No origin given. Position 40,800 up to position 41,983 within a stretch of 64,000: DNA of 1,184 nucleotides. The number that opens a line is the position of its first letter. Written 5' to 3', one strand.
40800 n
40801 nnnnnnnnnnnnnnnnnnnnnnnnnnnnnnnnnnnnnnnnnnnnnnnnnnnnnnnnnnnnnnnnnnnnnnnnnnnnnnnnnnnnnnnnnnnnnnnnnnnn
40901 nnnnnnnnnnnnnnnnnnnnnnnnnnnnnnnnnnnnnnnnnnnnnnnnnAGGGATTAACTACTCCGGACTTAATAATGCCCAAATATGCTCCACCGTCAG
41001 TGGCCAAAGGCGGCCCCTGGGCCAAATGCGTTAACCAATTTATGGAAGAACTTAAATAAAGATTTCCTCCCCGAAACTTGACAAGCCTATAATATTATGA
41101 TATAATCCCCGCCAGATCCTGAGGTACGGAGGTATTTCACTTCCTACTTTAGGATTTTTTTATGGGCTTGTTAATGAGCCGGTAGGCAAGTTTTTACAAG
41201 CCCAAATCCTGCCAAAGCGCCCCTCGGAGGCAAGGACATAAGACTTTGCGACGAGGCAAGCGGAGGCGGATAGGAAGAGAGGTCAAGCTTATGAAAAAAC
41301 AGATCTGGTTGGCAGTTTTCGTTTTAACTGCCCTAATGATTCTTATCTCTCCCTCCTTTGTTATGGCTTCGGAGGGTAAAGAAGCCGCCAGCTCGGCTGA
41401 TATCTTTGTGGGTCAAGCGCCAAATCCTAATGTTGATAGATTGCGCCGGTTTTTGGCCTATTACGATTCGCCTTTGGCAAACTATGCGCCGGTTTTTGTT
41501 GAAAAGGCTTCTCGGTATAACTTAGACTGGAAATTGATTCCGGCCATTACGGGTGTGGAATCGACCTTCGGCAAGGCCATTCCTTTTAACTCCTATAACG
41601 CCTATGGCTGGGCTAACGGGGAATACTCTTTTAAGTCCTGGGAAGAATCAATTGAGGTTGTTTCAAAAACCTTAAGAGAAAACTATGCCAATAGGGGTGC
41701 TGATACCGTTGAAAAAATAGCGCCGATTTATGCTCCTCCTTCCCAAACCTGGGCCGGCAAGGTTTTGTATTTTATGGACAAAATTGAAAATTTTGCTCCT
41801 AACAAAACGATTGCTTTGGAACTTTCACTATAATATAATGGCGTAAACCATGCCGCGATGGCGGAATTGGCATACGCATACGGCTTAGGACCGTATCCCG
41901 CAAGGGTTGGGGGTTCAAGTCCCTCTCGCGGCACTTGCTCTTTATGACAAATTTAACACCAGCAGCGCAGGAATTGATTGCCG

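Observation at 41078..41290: Perfect-consensus promoter and ~180-nt structured leader with terminator-like hairpin and uORF upstream of a cell-wall hydrolase paralog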

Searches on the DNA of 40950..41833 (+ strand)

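Call 4: search_rna_families(source=window, start=40950, end=41450, threshold=evalue, max_evalue=10, show_alignments=3)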
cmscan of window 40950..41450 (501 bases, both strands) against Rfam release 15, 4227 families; matches with E-value up to 10: 4.
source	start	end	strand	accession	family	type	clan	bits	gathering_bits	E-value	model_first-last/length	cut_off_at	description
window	41047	41209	-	RF01246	snR81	Gene; snRNA; snoRNA; HACA-box;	CL00025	16.7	50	1.5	1-188/188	no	Small nucleolar RNA snR81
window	41192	41253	-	RF02810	Lst_thermometer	Cis-reg; thermoregulator;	-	16.7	126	2.1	1-115/115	no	Lst 5' UTR thermometer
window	41139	41209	-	RF01726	SAM-II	Cis-reg; riboswitch;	-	16.1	44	2.3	1-60/60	no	SAM-II riboswitch aptamer (SAM-II long loop)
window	40970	41089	-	RF00021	Spot_42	Gene; sRNA;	-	15.3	80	2.6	1-115/115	no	Spot 42 RNA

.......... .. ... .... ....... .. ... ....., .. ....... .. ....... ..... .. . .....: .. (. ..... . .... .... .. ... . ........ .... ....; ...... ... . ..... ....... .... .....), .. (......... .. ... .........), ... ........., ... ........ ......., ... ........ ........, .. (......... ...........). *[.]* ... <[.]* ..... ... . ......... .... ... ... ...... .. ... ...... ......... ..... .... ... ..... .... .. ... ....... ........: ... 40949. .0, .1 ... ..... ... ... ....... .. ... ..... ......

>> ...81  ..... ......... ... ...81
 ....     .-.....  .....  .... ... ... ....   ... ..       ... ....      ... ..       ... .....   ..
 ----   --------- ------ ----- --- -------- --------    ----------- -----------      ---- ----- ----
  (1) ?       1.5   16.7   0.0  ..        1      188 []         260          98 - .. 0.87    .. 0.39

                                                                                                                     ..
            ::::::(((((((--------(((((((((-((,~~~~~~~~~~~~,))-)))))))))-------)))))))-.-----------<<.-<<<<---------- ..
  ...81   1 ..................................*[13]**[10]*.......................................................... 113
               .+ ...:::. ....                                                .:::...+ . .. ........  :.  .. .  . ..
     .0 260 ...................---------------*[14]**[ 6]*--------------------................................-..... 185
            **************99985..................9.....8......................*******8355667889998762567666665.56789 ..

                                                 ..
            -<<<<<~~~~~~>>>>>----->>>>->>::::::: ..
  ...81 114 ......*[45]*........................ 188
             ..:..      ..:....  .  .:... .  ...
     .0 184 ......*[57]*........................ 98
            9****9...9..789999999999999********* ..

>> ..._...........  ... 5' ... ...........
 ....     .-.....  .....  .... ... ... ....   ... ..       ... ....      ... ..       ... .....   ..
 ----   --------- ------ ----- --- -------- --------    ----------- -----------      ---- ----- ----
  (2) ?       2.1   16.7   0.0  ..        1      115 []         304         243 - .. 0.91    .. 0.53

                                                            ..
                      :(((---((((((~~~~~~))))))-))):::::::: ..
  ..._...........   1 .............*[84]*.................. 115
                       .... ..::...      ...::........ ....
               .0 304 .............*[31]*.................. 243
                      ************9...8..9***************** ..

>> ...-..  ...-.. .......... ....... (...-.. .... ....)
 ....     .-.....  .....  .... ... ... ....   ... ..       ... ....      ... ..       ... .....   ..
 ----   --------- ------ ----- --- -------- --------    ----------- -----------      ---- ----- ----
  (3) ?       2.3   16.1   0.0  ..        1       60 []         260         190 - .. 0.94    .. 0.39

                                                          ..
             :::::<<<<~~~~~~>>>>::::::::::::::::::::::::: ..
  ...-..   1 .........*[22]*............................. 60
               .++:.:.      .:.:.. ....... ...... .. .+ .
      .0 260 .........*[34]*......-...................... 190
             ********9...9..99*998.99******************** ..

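Call 28: build_rna_model(alignment_id=A2, structure=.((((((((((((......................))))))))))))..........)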
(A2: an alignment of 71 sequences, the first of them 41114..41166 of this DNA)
Model R1 built from alignment A2 (71 sequences, 57 columns); structure: as given.
model positions 56; base pairs 12; branch points 0; effective number of sequences 71; information 0.825 bits per position. Calibrated on 0.2 Mb of random sequence (short: E-values are rough).
structure used (alignment columns):
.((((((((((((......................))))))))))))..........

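Call 29: search_with_rna_model(model_id=R1, source=window, max_evalue=10, filters=off)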
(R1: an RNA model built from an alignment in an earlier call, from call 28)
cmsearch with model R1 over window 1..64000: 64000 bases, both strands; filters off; matches with E-value up to 10: 22.
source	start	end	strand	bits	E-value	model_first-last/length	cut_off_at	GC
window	41114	41166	+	42.9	3e-08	1-56/56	no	0.4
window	56603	56650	+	12.6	0.75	1-56/56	no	0.5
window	42230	42259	-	12.1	0.96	1-56/56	no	0.2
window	27616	27666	-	11.2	1.6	1-56/56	no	0.27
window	21904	21939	-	11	1.8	1-56/56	no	0.31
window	5166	5199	+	10.7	2.2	1-56/56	no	0.29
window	49469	49496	+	10.4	2.5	1-56/56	no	0.32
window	12346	12371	-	9.4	4.5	1-56/56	no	0.27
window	18237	18271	+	9.1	5.3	1-56/56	no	0.4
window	3992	4012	-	9.1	5.4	1-56/56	no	0.19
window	37649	37668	-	8.7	6.5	1-56/56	no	0.15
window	19640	19690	-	8.7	6.5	1-56/56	no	0.47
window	17161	17183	-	8.6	6.8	1-56/56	no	0.35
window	19239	19285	+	8.6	7.1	1-56/56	no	0.3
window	32598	32628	-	8.6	7.1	1-56/56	no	0.32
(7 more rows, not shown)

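Call 31: search_with_rna_model(model_id=R1, sources=[L001, L002, L003, L004, L005, L006, L007, L008, L009, L010, L011, L012, L013, L014, L015, L016, L017, L018, L019, L020, L021, L022, L023, L024, L025, L026, L027, L028, L029, L030, L031, L032, L033, L034, L035, L036, L037, L038, L039, L040, L041, L042, L043, L044, L045, L046, L047, L048, L049, L050, L051, L052, L053, L054, L055, L056, L057, L058, L059, L060, L061, L062, L063, L064, L065, L066, L067, L068, L069, L070, L071, L072, L073, L074, L075, L076, L077, L078, L079, L080, L081, L082, L083, L084, L085, L086, L087], max_evalue=1)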
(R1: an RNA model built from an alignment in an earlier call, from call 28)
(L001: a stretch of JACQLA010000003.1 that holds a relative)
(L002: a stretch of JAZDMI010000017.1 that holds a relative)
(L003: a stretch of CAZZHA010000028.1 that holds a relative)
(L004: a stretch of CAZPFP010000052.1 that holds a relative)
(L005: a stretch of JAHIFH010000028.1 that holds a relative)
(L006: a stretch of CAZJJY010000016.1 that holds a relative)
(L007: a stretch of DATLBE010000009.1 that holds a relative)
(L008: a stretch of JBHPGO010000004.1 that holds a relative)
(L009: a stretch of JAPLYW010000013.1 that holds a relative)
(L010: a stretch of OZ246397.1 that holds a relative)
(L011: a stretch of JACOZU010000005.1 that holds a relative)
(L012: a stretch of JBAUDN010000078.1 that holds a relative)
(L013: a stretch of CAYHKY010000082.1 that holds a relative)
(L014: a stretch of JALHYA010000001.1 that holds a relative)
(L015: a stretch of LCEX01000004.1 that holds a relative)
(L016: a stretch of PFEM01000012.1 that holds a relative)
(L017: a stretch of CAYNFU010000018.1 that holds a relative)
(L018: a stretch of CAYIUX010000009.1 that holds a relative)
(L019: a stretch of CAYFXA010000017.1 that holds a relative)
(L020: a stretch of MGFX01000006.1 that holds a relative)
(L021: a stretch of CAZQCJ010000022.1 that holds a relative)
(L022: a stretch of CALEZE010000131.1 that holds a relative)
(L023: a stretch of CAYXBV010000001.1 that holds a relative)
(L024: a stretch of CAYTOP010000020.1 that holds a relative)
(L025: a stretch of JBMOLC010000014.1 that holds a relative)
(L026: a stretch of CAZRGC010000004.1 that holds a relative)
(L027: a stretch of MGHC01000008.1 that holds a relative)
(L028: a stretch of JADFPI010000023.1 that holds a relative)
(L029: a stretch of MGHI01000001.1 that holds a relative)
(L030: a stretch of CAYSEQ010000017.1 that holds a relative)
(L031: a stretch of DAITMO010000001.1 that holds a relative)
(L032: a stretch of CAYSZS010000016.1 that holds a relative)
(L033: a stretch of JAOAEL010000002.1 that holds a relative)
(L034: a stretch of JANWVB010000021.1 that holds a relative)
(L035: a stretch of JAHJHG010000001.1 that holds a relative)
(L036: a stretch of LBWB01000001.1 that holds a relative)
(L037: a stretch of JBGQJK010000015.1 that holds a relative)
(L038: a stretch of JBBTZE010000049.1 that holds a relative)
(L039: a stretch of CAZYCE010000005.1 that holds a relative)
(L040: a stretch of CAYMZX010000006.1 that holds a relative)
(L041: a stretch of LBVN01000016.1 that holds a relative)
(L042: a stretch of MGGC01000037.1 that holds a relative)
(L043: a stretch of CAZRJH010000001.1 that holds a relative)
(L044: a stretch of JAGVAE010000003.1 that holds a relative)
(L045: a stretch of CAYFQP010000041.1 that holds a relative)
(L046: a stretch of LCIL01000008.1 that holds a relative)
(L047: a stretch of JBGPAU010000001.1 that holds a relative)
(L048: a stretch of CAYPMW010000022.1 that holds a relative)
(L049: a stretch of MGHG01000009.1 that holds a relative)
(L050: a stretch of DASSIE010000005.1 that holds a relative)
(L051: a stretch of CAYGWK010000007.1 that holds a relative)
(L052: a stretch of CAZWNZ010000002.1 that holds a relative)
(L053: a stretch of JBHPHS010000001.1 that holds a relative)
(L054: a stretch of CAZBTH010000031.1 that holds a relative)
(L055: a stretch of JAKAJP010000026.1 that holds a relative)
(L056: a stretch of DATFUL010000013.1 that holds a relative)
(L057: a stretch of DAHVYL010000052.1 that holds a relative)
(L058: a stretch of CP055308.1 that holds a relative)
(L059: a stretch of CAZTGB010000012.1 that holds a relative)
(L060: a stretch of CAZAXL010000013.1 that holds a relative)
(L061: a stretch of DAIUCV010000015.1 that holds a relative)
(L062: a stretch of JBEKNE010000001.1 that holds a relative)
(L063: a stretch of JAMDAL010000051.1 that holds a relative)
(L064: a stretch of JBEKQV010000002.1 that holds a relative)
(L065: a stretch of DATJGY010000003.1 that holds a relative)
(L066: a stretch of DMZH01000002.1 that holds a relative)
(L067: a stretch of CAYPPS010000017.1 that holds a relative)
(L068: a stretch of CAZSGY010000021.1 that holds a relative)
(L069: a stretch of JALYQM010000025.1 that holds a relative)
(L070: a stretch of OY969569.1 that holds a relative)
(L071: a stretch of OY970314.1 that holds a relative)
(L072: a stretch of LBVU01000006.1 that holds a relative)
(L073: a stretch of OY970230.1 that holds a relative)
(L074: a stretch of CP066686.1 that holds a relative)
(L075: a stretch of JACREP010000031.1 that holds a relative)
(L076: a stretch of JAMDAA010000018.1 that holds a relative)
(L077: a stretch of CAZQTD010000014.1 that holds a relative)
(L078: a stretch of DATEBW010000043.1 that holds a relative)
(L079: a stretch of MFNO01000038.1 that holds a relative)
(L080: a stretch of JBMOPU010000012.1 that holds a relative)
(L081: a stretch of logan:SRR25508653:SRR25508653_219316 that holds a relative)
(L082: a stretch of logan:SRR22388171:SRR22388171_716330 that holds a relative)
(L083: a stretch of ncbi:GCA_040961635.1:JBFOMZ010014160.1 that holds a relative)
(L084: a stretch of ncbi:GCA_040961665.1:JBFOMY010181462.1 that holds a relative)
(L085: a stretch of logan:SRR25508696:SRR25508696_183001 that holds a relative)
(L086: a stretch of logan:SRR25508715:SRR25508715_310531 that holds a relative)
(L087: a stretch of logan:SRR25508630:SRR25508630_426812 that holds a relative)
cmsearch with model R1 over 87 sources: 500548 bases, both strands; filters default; matches with E-value up to 1: 89.
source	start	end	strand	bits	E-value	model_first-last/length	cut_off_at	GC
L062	2886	2941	+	59.7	1.9e-11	1-56/56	no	0.46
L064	2768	2822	+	59.7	1.9e-11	1-56/56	no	0.44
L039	2896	2951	+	59.4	2.2e-11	1-56/56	no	0.46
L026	1679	1734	+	58.7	3.3e-11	1-56/56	no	0.45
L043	2875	2930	+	58.7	3.3e-11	1-56/56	no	0.45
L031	2887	2942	+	57.9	5.2e-11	1-56/56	no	0.5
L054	2908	2963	+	57.2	7.6e-11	1-56/56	no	0.46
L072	2900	2955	+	57.2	7.6e-11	1-56/56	no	0.46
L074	2770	2825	+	57.2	7.6e-11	1-56/56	no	0.46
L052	2900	2955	+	57.1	7.9e-11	1-56/56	no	0.48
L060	2883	2938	+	56.5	1.1e-10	1-56/56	no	0.48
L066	2883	2938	+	56.5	1.1e-10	1-56/56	no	0.48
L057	1917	1971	+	56.3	1.3e-10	1-56/56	no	0.47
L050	2903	2958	+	56.1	1.4e-10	1-56/56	no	0.5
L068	2896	2951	+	56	1.5e-10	1-56/56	no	0.52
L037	2900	2955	+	53.6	5.9e-10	1-56/56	no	0.5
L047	2825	2880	+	50.8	2.8e-09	1-56/56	no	0.45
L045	2729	2776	+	50.5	3.2e-09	1-56/56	no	0.42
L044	2906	2961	+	50.4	3.5e-09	1-56/56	no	0.52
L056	2752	2807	+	50.4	3.5e-09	1-56/56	no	0.52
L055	2893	2947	+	50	4.3e-09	1-56/56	no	0.49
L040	2779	2833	+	49.8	4.9e-09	1-56/56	no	0.44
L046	2896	2950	+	49.1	7.2e-09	1-56/56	no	0.45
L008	2760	2807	+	48.7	9.2e-09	1-56/56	no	0.38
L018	2855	2903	+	48.4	1.1e-08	1-56/56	no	0.45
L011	2359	2411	+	47.8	1.5e-08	1-56/56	no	0.47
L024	2840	2893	+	47.4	1.9e-08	1-56/56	no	0.5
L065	2765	2820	+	47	2.4e-08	1-56/56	no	0.5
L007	2943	2990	+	46.8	2.6e-08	1-56/56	no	0.42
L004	1919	1968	+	46.6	3e-08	1-56/56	no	0.44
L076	2912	2962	+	46.4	3.3e-08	1-56/56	no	0.39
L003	2255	2304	+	46.1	4e-08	1-56/56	no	0.4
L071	2768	2822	+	45.6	5.2e-08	1-56/56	no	0.42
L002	2734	2784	+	45.6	5.3e-08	1-56/56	no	0.33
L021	1377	1425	+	45.4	5.6e-08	1-56/56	no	0.37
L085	2823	2874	+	45.3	6.1e-08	1-56/56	no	0.38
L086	2670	2721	+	45.3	6.1e-08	1-56/56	no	0.38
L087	2823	2874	+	45.3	6.1e-08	1-56/56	no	0.38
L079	2954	3004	+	45.2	6.3e-08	1-56/56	no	0.37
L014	2912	2965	+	44.9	7.6e-08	1-56/56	no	0.54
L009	362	410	+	44.9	7.8e-08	1-56/56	no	0.27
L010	2936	2984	+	44.8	8.1e-08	1-56/56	no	0.33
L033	1129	1183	+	44.7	8.3e-08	1-56/56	no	0.44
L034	2628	2682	+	44.7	8.3e-08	1-56/56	no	0.44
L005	2932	2981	+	44.7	8.3e-08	1-56/56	no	0.42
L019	2928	2977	+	44.7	8.3e-08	1-56/56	no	0.42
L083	2932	2982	+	44.3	1.1e-07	1-56/56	no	0.37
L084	331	381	+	44.3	1.1e-07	1-56/56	no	0.37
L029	2915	2969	+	44.3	1.1e-07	1-56/56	no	0.45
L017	2903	2957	+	43.7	1.5e-07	1-56/56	no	0.44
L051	2915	2964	+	43.2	2e-07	1-56/56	no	0.48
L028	2844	2897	+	43.2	2e-07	1-56/56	no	0.46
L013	950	998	+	43.1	2.1e-07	1-56/56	no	0.39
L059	2869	2923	+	42.7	2.7e-07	1-56/56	no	0.45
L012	2333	2386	+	42.6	2.8e-07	1-56/56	no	0.48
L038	120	175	+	42.5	2.9e-07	1-56/56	no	0.48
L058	2773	2828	+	42.5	2.9e-07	1-56/56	no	0.52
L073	2949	2998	+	42.3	3.2e-07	1-56/56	no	0.34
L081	909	961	+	42.3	3.2e-07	1-56/56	no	0.42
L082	195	247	+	42.3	3.2e-07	1-56/56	no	0.42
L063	2746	2795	+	42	4e-07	1-56/56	no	0.4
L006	1965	2013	+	41.6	5e-07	1-56/56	no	0.29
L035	2895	2947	+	41.4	5.5e-07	1-56/56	no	0.47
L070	2986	3035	+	41.3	5.7e-07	1-56/56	no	0.36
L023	2768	2819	+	41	6.8e-07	1-56/56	no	0.46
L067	2809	2860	+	40.6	8.7e-07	1-56/56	no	0.5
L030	1683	1736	+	40.5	9.3e-07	1-56/56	no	0.5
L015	2805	2853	+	40.2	1.1e-06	1-56/56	no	0.31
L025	2864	2919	+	40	1.2e-06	1-56/56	no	0.5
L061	2740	2794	+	39.7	1.4e-06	1-56/56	no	0.49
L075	2178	2228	+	39.4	1.7e-06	1-56/56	no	0.39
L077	2729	2778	+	39.2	1.9e-06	1-56/56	no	0.38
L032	2716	2770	+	39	2.1e-06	1-56/56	no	0.51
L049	2755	2810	+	38.8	2.4e-06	1-56/56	no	0.36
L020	2869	2923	+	37.7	4.5e-06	1-56/56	no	0.45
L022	1606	1658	+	37.6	4.6e-06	1-56/56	no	0.43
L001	2730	2778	+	37.5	4.8e-06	1-56/56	no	0.31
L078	2600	2651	+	37.3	5.5e-06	1-56/56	no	0.33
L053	2763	2814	+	37.1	6.2e-06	1-56/56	no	0.48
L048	1572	1620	+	36.1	1.1e-05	1-56/56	no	0.31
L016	2940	2985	+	35.9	1.2e-05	1-56/56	no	0.37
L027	2866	2921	+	35.5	1.5e-05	1-56/56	no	0.46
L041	2849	2903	+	34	3.4e-05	1-56/56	no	0.47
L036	2909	2963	+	32.1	0.0001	1-56/56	no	0.49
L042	1685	1738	+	30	0.00033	1-56/56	no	0.48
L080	2786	2838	+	29.7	0.00039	1-56/56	no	0.38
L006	1967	2002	-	18.7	0.19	3-45/56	no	0.28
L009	364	399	-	17.3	0.42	3-45/56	no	0.25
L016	2942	2975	-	17.3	0.42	3-45/56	no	0.44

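Call 55: search_rna_families(source=L060, start=2830, end=3010, threshold=evalue, max_evalue=10)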
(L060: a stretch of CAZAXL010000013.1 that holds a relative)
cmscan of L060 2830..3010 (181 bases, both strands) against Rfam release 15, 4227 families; matches with E-value up to 10: 6.
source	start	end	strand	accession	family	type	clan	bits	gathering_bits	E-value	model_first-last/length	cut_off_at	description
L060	2875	2965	+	RF01489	sbrA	Gene; sRNA;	-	19.7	45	0.057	1-71/71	no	Listeria sRNA sbrA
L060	2907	2966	+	RF02551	DapZ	Cis-reg;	-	14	56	4.1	1-78/78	no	ABC transporter regulator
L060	2878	2959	+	RF02615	BSR0626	Gene; sRNA;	-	13.2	155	4.3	1-128/128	no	Brucella sRNA 0626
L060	2934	3010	+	RF02527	SSRC38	Gene; sRNA;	-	12.9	80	4.1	1-76/166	3'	Streptococcus sRNA SSRC38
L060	2867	2971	+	RF00558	L20_leader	Cis-reg; leader;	-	12.4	58.7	5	1-127/127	no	Ribosomal protein L20 leader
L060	2890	3001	+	RF02047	Sphinx_2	Gene; lncRNA;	-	10.5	34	6.5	1-158/158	no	Sphinx conserved region 2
